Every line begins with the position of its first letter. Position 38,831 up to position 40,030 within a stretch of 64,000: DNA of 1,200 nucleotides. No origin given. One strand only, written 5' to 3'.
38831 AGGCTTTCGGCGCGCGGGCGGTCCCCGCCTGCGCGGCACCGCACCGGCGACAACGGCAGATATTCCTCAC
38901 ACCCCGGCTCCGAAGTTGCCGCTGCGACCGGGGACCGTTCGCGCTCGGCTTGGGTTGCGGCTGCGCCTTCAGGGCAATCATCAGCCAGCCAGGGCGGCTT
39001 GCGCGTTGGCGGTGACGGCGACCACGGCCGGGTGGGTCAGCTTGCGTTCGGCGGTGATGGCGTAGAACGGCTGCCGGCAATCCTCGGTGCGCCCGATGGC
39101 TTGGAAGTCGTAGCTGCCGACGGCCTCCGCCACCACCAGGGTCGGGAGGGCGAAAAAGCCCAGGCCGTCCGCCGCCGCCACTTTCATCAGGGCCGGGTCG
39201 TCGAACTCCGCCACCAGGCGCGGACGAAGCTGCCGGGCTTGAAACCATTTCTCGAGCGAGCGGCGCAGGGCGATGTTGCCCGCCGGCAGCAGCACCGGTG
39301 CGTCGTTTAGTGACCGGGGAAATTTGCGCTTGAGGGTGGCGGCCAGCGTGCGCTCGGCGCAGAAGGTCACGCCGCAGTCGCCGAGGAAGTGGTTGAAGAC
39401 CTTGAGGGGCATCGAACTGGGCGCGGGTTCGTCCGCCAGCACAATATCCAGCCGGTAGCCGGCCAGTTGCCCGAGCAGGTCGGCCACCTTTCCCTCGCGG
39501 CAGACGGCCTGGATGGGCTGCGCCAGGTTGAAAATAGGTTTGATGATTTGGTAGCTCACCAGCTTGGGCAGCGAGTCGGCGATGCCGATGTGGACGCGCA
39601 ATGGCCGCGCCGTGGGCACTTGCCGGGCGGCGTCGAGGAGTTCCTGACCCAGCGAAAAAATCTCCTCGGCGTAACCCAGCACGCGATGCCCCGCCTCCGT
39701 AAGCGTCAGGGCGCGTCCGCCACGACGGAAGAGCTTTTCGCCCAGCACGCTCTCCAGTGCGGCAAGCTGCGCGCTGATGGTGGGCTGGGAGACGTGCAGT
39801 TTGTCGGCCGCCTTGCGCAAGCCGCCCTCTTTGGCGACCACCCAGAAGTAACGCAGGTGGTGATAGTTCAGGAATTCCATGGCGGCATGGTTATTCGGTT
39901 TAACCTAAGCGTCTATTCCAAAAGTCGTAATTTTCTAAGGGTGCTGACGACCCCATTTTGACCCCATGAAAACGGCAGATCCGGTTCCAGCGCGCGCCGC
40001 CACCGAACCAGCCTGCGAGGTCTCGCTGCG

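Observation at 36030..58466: Candidate stress/hypoxia-type fermentation island: USP domains, P-type ATPases, LdhA, phosphoketolase-acetate kinase, plus decayed hpf, CA, TerC and glgP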

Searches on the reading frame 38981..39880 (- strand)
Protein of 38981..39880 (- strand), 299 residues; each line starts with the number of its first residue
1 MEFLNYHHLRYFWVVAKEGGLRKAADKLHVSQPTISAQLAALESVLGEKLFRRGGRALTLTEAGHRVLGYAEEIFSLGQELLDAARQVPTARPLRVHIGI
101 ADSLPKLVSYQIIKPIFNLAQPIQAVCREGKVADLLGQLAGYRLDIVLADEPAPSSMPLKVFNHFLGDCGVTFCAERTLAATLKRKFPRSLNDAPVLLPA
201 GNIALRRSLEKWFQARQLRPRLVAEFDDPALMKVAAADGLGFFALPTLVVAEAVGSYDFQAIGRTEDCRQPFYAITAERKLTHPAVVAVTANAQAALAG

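Call 5: search_protein_families(library=pfam, proteins=[window:38981-39880:-], max_evalue=0.001)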
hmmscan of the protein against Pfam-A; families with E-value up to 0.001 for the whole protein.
window:38981-39880:- (299 aa): 2 families
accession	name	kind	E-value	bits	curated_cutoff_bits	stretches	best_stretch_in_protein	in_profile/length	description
PF00126.33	HTH_1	-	1.3e-21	76.8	26.6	1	7-65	2-60/60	Bacterial regulatory helix-turn-helix protein, lysR family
PF03466.25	LysR_substrate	-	3.5e-15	56.4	28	1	95-293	7-204/209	LysR substrate binding domain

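Call 44: search_protein_families(library=ncbifam, proteins=[window:38981-39880:-], max_evalue=0.00001)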
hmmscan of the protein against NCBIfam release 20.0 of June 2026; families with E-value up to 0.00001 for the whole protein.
window:38981-39880:- (299 aa): 50 families (the best 25 are shown)
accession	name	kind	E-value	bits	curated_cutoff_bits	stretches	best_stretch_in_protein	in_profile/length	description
NF008284.0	PRK11062.1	equivalog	2.2e-61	207.6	219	1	1-292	1-288/299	transcriptional activator NhaR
TIGR02424.1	TF_pcaQ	equivalog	4.6e-23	81.6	303.8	1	5-216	4-215/300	pca operon transcription factor PcaQ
TIGR03339.1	phn_lysR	subfamily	9.3e-22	77.6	341.1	1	9-241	2-229/279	aminoethylphosphonate catabolism associated LysR family transcriptional regulator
NF008416.0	PRK11242.1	equivalog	1.8e-21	76.8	277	1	7-227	4-223/300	transcriptional regulator CynR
NF008722.0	PRK11716.1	equivalog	4.1e-19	68.7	246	1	5-289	2-286/293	HTH-type transcriptional activator IlvY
NF053705.1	TransRegGltCGpos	equivalog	1.3e-18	67.3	350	1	6-254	3-250/300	glutamate biosynthesis transcriptional regulator GltC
NF040786.1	LysR_Sec_metab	equivalog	1.3e-18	67.1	250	1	5-88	2-85/298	selenium metabolism-associated LysR family transcriptional regulator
NF008410.0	PRK11233.1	equivalog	2.7e-17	62.9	309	1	4-256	1-249/305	nitrogen assimilation transcriptional regulator NAC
NF047520.1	trans_act_CidR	equivalog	5.4e-17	61.9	415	1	6-103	3-100/292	cidABC operon transcriptional activator CidR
NF007385.0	PRK09906.1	equivalog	8.2e-17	61.3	356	1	6-126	3-121/296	DNA-binding transcriptional regulator HcaR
NF007439.0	PRK09986.1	equivalog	1.4e-16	60.7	290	1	6-103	9-106/296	LysR family transcriptional regulator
NF047711.1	PutUtilRegPtrR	equivalog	1.5e-16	60.4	400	1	6-255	3-244/283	putrescine utilization regulator PtrR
NF045775.1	acetoin_reg_AlsR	exception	2.4e-16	60.1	430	1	6-230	3-227/290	acetoin biosynthesis transcriptional regulator AlsR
NF008352.0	PRK11139.1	subfamily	3e-16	59.4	288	1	8-287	10-282/305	transcriptional regulator GcvA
NF058504.1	TransRegCcpCBac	equivalog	7.8e-15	55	400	1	7-81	4-78/287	transcriptional regulator CcpC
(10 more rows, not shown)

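Call 85: find_homologous_proteins(query=window:38981-39880:-, max_evalue=1e-40)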
Query window:38981-39880:- (299 aa): 4400 proteins with E <= 1e-40 among 8000 candidates; the best 120 are listed.
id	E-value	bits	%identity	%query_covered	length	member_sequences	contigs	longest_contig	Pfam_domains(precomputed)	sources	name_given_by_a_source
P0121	2.6e-189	646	98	100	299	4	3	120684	PF00126.34,PF03466.26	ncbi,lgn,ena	-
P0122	1.9e-174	597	90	100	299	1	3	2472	PF00126.34,PF03466.26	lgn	-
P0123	4.1e-173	592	89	100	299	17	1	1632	PF00126.34,PF03466.26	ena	-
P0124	2.7e-172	590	88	100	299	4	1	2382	PF00126.34,PF03466.26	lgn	-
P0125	8.6e-172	588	89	100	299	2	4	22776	PF00126.34,PF03466.26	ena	-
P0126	1.8e-169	581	87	100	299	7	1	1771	PF00126.34,PF03466.26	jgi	-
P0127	4.2e-168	576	86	100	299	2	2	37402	PF00126.34,PF03466.26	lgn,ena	-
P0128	5.2e-168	576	86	100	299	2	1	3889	PF00126.34,PF03466.26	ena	-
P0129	1.5e-167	574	85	100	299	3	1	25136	PF00126.34,PF03466.26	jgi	-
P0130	1.4e-165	568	85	100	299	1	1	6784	PF00126.34,PF03466.26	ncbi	-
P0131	2.0e-165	567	86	100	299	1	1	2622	PF00126.34,PF03466.26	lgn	-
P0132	1.4e-164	564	86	99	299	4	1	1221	PF00126.34,PF03466.26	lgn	-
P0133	4.8e-164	563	85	100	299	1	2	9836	PF00126.34,PF03466.26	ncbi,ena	-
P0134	5.2e-164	563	84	100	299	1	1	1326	PF00126.34,PF03466.26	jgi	jgi:LysR family transcriptional regulator, transcriptional activator of nhaA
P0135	1.5e-163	561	84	100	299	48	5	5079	PF00126.34,PF03466.26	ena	-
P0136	1.7e-163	561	84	100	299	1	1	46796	PF00126.34,PF03466.26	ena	-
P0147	3.3e-160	550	83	100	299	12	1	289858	PF00126.34,PF03466.26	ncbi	-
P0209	3.7e-137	475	70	100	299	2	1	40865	PF00126.34,PF03466.26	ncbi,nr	ncbi:MAG: transcriptional activator NhaR [Verrucomicrobiales bacterium]|nr:transcriptional activator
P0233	4.6e-134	464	70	99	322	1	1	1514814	PF00126.34,PF03466.26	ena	-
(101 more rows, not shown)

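Call 86: find_encoding_contigs(protein=P0136, flank=9000, max_places=1)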
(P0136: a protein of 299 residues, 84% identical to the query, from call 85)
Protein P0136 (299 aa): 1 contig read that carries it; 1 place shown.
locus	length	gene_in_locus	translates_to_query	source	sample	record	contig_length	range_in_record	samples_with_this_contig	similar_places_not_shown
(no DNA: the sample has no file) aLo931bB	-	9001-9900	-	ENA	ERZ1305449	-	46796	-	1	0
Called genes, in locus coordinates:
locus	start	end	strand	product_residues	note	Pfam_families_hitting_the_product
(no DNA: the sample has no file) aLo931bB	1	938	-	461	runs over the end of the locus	PF13360:PQQ_2, PF13570:Beta-prop_ACSF4, PF01011:PQQ (faint), PF25293:Beta-prop_EMC1_N (weak), PF13360:PQQ_2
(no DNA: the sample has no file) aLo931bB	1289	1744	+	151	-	PF07627:PSCyt3, PF07624:PSD2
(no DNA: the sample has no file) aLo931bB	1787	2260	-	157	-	PF00484:Pro_CA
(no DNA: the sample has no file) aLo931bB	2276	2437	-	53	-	-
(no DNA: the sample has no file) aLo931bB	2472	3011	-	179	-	PF03350:UPF0114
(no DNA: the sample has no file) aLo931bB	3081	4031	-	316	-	PF03741:TerC, PF00731:AIRC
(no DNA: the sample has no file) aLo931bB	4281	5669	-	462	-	PF12679:ABC2_membrane_2, PF12040:DUF3526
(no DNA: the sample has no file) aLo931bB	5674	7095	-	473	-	PF12679:ABC2_membrane_2, PF12698:ABC2_membrane_3 (weak), PF12040:DUF3526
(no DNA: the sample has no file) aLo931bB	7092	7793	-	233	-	PF00005:ABC_tran, PF13304:AAA_21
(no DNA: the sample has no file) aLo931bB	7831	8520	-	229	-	PF04298:Zn_peptidase_2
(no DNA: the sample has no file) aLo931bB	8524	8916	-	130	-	PF03647:Tmemb_14 (faint)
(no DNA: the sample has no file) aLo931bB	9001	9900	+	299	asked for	PF00126:HTH_1, PF03466:LysR_substrate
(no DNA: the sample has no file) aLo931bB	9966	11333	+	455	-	PF07586:HXXSHH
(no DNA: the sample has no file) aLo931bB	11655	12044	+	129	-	PF01850:PIN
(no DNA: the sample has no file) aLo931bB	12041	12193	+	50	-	-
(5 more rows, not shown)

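Call 87: find_encoding_contigs(protein=P0147, flank=9000, max_places=1)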
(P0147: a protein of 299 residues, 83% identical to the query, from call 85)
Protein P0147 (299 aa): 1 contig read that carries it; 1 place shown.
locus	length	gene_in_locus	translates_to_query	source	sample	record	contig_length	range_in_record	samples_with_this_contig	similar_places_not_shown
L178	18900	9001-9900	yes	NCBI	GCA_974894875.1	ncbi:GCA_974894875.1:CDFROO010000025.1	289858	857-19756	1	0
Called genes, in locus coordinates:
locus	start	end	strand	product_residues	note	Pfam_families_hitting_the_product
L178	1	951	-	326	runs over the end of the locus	PF05982:Sbt_1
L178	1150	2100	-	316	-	PF03741:TerC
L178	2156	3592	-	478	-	PF12679:ABC2_membrane_2, PF12040:DUF3526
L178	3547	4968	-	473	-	PF12679:ABC2_membrane_2, PF12698:ABC2_membrane_3 (weak), PF12040:DUF3526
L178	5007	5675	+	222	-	-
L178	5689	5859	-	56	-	-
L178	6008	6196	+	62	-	-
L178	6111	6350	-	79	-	PF20068:Amphi-Trp (weak)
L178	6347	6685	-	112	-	PF02482:Ribosomal_S30AE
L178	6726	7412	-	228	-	PF04298:Zn_peptidase_2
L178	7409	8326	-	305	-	PF16561:AMPK1_CBM, PF09656:PGPGW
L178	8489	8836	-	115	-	-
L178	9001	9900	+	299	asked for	PF00126:HTH_1, PF03466:LysR_substrate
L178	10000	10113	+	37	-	-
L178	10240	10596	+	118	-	-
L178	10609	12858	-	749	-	PF01926:MMR_HSR1, PF02421:FeoB_N, PF07670:Gate, PF07664:FeoB_C, PF07670:Gate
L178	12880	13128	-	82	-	PF04023:FeoA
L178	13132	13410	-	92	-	PF04023:FeoA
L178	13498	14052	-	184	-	PF01923:Cob_adeno_trans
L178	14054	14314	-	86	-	-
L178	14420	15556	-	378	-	PF00534:Glycos_transf_1, PF13692:Glyco_trans_1_4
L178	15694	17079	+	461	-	PF04015:DUF362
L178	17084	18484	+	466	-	PF27533:CapK_C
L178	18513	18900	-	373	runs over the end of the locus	PF00180:Iso_dh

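Call 88: find_encoding_contigs(protein=P0209, flank=9000, max_places=1)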
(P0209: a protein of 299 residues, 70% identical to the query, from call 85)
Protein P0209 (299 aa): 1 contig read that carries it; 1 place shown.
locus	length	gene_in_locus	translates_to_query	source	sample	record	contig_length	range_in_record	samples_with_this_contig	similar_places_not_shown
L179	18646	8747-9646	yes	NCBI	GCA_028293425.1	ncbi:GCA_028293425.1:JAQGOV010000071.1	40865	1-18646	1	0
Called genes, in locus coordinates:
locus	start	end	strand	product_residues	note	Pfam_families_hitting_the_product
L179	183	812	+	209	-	PF13490:zf-HC2 (weak)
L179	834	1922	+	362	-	-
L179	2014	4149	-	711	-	PF00521:DNA_topoisoIV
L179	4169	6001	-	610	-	PF02518:HATPase_c (weak), PF00204:DNA_gyraseB, PF01751:Toprim, PF00986:DNA_gyraseB_C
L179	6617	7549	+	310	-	PF00140:Sigma70_r1_2, PF04542:Sigma70_r2, PF04539:Sigma70_r3, PF04545:Sigma70_r4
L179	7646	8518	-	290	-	PF09359:VTC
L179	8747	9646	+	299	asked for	PF00126:HTH_1, PF03466:LysR_substrate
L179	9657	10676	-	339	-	PF01011:PQQ (faint), PF13360:PQQ_2, PF13570:Beta-prop_ACSF4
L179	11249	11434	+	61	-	-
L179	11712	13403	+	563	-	PF01368:DHH, PF00571:CBS, PF07085:DRTGG, PF00571:CBS, PF02833:DHHA2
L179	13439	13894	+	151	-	PF02482:Ribosomal_S30AE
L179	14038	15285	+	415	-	PF01979:Amidohydro_1, PF07969:Amidohydro_3 (faint)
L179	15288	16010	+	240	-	PF00106:adh_short, PF08659:KR, PF13561:adh_short_C2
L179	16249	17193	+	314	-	PF02985:HEAT (faint), PF13513:HEAT_EZ (faint), PF03130:HEAT_PBS (faint), PF13646:HEAT_2, PF12717:Cnd1 (faint), PF13646:HEAT_2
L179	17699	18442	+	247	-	PF02735:Ku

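Call 89: find_encoding_contigs(protein=P0233, flank=9000, max_places=1)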
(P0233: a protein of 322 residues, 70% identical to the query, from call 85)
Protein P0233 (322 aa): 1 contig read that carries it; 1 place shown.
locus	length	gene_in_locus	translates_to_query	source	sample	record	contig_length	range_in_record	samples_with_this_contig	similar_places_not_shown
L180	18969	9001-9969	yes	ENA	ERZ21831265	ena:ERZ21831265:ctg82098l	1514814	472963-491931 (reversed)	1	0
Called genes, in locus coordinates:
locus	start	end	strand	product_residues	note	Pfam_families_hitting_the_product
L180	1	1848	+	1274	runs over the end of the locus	PF01839:FG-GAP (faint), PF13517:FG-GAP_3, PF07593:UnbV_ASPIC, PF13517:FG-GAP_3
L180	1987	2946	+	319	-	PF01545:Cation_efflux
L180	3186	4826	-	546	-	PF03747:ADP_ribosyl_GH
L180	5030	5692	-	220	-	PF06055:ExoD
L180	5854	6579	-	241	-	PF00484:Pro_CA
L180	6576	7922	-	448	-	PF01595:CNNM, PF00571:CBS, PF03471:CorC_HlyC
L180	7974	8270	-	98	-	PF02922:CBM_48 (faint), PF16561:AMPK1_CBM, PF22058:X25_BaPul_like (weak)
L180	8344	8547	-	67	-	-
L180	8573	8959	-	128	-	PF02482:Ribosomal_S30AE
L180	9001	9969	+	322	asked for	PF00126:HTH_1, PF03466:LysR_substrate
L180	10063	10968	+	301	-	PF01545:Cation_efflux, PF16916:ZT_dimer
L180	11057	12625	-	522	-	PF02142:MGS, PF01808:AICARFT_IMPCHas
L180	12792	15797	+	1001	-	-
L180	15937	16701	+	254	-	PF07963:N_methyl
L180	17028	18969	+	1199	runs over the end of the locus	PF13385:Laminin_G_3, PF00047:ig (faint), PF13927:Ig_3 (weak), PF07679:I-set, PF13895:Ig_2 (weak), PF13927:Ig_3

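Call 90: find_encoding_contigs(protein=P0121, flank=10000, max_places=2)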
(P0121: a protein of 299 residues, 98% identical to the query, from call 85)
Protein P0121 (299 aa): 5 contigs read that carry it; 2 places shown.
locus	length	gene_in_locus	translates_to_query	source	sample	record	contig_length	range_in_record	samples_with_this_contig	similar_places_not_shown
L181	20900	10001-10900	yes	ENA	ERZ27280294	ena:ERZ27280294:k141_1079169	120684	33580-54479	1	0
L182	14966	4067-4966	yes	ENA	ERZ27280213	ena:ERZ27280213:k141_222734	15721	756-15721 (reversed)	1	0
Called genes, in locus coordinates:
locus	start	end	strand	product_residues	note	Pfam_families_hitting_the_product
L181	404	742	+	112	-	-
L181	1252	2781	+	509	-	PF00590:TP_methylase, PF02602:HEM4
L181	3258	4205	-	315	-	PF03547:Mem_trans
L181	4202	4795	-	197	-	-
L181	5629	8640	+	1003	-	-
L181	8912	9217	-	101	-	-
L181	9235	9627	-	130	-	-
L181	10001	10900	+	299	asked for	PF00126:HTH_1, PF03466:LysR_substrate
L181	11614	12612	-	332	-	PF00389:2-Hacid_dh, PF02826:2-Hacid_dh_C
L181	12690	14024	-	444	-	PF01595:CNNM, PF00571:CBS, PF03471:CorC_HlyC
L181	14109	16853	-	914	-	PF00690:Cation_ATPase_N, PF00122:E1-E2_ATPase, PF00702:Hydrolase, PF13246:Cation_ATPase, PF12710:HAD, PF08282:Hydrolase_3 (faint), PF00689:Cation_ATPase_C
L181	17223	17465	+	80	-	-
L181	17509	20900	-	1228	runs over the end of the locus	PF00873:ACR_tran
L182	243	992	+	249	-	PF00069:Pkinase, PF07714:PK_Tyr_Ser-Thr, PF03109:ABC1 (weak), PF01636:APH (weak)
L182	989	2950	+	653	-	PF00069:Pkinase, PF24885:TPR_NPHP3, PF13424:TPR_12, PF24885:TPR_NPHP3, PF13374:TPR_10, PF13424:TPR_12, PF13374:TPR_10, PF13424:TPR_12, +7 more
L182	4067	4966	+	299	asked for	PF00126:HTH_1, PF03466:LysR_substrate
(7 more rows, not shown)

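Call 91: find_encoding_contigs(protein=P0127, flank=10000, max_places=1)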
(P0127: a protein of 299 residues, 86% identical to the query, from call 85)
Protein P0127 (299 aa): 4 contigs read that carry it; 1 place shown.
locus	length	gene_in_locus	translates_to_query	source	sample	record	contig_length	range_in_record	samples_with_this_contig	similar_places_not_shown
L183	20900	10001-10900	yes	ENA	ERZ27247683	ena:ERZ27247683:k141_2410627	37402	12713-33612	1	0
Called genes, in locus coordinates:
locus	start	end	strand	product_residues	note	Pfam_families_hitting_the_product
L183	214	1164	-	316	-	PF03741:TerC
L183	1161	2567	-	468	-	PF01595:CNNM, PF00571:CBS, PF03471:CorC_HlyC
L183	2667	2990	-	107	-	PF02922:CBM_48 (weak), PF16561:AMPK1_CBM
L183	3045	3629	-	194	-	PF02482:Ribosomal_S30AE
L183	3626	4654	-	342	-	PF01384:PHO4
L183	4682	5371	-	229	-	PF04298:Zn_peptidase_2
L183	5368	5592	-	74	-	-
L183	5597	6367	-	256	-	PF04367:DUF502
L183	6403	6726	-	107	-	PF16561:AMPK1_CBM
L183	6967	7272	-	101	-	PF09656:PGPGW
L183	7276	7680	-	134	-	PF03647:Tmemb_14 (faint)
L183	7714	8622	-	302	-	PF01145:Band_7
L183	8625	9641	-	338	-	PF01145:Band_7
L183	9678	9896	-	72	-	-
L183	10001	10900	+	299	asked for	PF00126:HTH_1, PF03466:LysR_substrate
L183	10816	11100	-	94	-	PF01964:ThiC_Rad_SAM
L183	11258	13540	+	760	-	PF13579:Glyco_trans_4_4 (weak), PF13439:Glyco_transf_4, PF00534:Glycos_transf_1, PF13692:Glyco_trans_1_4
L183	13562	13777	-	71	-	PF01176:eIF-1a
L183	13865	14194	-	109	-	PF00076:RRM_1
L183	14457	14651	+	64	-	-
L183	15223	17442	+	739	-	PF01555:N6_N4_Mtase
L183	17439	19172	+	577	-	PF02463:SMC_N (faint), PF13175:AAA_15, PF13476:AAA_23 (weak), PF13175:AAA_15 (weak), PF13304:AAA_21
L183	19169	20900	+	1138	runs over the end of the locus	PF04851:ResIII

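Call 92: find_encoding_contigs(protein=P0129, flank=10000, max_places=1)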
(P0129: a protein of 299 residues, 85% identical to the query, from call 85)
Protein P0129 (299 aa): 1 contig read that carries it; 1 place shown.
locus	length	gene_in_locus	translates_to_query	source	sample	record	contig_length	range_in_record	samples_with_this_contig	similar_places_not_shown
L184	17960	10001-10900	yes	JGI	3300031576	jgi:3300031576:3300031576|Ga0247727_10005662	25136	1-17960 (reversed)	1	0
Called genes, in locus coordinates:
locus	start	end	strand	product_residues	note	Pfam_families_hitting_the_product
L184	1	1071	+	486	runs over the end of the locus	PF03477:ATP-cone (faint), PF00485:PRK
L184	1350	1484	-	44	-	-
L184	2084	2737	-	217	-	PF00484:Pro_CA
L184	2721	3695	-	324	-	PF03741:TerC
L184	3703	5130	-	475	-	PF01595:CNNM, PF00571:CBS (weak), PF03471:CorC_HlyC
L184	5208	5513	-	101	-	PF02922:CBM_48 (weak), PF16561:AMPK1_CBM, PF22058:X25_BaPul_like (weak)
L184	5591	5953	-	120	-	PF02482:Ribosomal_S30AE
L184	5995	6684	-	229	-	PF04298:Zn_peptidase_2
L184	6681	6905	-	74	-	-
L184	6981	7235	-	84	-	PF16561:AMPK1_CBM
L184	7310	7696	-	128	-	-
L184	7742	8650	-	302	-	PF01145:Band_7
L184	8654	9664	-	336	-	PF01145:Band_7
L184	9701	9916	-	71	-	-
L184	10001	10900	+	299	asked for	PF00126:HTH_1, PF03466:LysR_substrate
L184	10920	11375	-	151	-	PF01964:ThiC_Rad_SAM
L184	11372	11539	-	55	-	PF01964:ThiC_Rad_SAM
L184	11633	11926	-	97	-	-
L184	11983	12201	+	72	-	PF13560:HTH_31, PF13443:HTH_26 (weak), PF01381:HTH_3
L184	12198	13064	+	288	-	-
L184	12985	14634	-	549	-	PF02384:N6_Mtase, PF07669:Eco57I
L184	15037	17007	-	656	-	PF13667:ThiC-associated, PF01964:ThiC_Rad_SAM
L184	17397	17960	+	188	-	?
